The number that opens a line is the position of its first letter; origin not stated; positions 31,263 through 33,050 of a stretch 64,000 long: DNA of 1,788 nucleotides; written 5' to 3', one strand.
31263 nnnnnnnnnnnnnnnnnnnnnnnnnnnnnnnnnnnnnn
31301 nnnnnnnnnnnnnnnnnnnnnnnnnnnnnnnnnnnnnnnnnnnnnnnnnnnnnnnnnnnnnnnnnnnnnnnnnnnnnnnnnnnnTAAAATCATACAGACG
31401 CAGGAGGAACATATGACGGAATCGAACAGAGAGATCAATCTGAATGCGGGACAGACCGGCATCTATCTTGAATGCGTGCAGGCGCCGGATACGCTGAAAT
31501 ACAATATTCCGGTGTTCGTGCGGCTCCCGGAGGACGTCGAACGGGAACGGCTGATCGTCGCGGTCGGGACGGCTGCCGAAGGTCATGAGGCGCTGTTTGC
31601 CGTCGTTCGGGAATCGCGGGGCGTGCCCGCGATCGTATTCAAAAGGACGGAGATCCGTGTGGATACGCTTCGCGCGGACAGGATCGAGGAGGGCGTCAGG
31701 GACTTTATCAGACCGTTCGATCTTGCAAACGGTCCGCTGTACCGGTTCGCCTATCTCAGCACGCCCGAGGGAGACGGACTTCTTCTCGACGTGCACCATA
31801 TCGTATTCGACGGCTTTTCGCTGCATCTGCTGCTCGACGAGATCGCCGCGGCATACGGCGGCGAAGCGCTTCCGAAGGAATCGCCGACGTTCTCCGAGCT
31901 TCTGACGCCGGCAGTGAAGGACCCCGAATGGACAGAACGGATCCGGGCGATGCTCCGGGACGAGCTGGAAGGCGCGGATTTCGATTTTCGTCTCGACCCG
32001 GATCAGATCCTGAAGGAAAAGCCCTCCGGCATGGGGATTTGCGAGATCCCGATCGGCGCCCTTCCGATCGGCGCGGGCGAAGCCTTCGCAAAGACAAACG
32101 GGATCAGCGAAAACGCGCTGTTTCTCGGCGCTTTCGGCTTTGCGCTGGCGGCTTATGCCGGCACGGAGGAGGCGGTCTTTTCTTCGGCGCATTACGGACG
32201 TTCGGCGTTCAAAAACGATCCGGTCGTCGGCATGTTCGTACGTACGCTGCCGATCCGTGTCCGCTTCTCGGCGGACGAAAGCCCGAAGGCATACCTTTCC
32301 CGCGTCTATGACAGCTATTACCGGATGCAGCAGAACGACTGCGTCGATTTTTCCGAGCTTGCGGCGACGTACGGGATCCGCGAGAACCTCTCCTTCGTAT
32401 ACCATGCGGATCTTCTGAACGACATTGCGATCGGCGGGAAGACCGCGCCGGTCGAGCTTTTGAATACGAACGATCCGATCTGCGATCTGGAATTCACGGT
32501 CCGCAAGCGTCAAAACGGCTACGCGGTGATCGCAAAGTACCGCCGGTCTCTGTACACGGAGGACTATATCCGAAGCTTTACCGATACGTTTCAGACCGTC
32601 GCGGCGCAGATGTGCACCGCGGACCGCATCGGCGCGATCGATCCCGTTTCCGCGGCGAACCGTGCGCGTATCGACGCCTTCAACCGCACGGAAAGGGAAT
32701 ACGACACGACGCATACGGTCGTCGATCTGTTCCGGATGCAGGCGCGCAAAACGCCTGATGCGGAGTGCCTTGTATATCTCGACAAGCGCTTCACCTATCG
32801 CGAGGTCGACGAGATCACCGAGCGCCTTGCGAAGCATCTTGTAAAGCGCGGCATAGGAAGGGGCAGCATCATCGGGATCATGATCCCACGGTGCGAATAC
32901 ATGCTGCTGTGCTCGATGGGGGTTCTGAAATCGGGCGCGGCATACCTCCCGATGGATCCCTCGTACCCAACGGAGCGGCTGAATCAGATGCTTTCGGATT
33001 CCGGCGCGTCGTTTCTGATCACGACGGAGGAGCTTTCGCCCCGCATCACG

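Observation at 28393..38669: Reductase-terminated bimodular NRPS in one operon with a STAS / PP2C-kinase partner-switching pair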

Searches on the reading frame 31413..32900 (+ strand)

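Call 54: search_protein_families(library=ncbifam, proteins=[window:31413-32900:+], max_evalue=0.00001)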
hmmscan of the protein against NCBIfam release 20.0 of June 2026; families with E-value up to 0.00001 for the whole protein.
window:31413-32900:+ (496 aa): 15 families
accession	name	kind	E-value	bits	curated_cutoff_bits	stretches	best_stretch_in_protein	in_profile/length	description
NF004282.0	PRK05691.1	subfamily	2.1e-27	93.7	4090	1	4-494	672-1191/4334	non-ribosomal peptide synthase/polyketide synthase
NF047350.1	aureusi_NRPS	equivalog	1.1e-26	92.1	2500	2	4-155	991-1145/2373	aureusimine non-ribosomal peptide synthetase AusA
NF038078.1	NRPS_MxcG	equivalog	3.2e-13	47.9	2300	1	426-494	448-516/1442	myxochelin non-ribosomal peptide synthetase MxcG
NF007605.2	PRK10252.1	equivalog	1.5e-11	42.5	2400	1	337-494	356-514/1292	enterobactin non-ribosomal peptide synthetase EntF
NF041803.1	NRPS_SolG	exception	2.9e-11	41.7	2200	1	406-489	532-616/1163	solanimycin non-ribosomal peptide synthetase SolG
TIGR03443.1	alpha_am_amid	equivalog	5.5e-10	37.3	1030.1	1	278-490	81-301/1390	L-aminoadipate-semialdehyde dehydrogenase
NF006134.1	PRK08279.1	equivalog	3.2e-09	35.9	625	1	425-492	35-102/605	long-chain-acyl-CoA synthetase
NF005863.0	PRK07798.1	subfamily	1.4e-08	33.8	543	1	433-491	3-61/540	acyl-CoA synthetase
NF004822.0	PRK06178.1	equivalog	3.2e-08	32.6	782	1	432-494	35-97/571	acyl-CoA synthetase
NF006182.0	PRK08316.1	subfamily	3.8e-07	29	663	1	432-490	9-67/523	fatty acyl-CoA synthetase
NF009233.0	PRK12583.1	subfamily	7.9e-07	27.8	832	1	432-493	16-79/558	fatty acid CoA ligase family protein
TIGR02275.1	DHB_AMP_lig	equivalog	2.1e-06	26.3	723.55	1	427-487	16-76/526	(2,3-dihydroxybenzoyl)adenylate synthase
NF038342.1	FACL_FadD6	exception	3.7e-06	25.5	975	1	434-491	40-97/584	long-chain-acyl-CoA synthetase FadD6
NF005463.0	PRK07059.1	subfamily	4.5e-06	25.4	869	1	431-493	20-82/557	long-chain-fatty-acid--CoA ligase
NF004837.0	PRK06187.1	subfamily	5e-06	25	476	1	429-491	3-65/531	long-chain-fatty-acid--CoA ligase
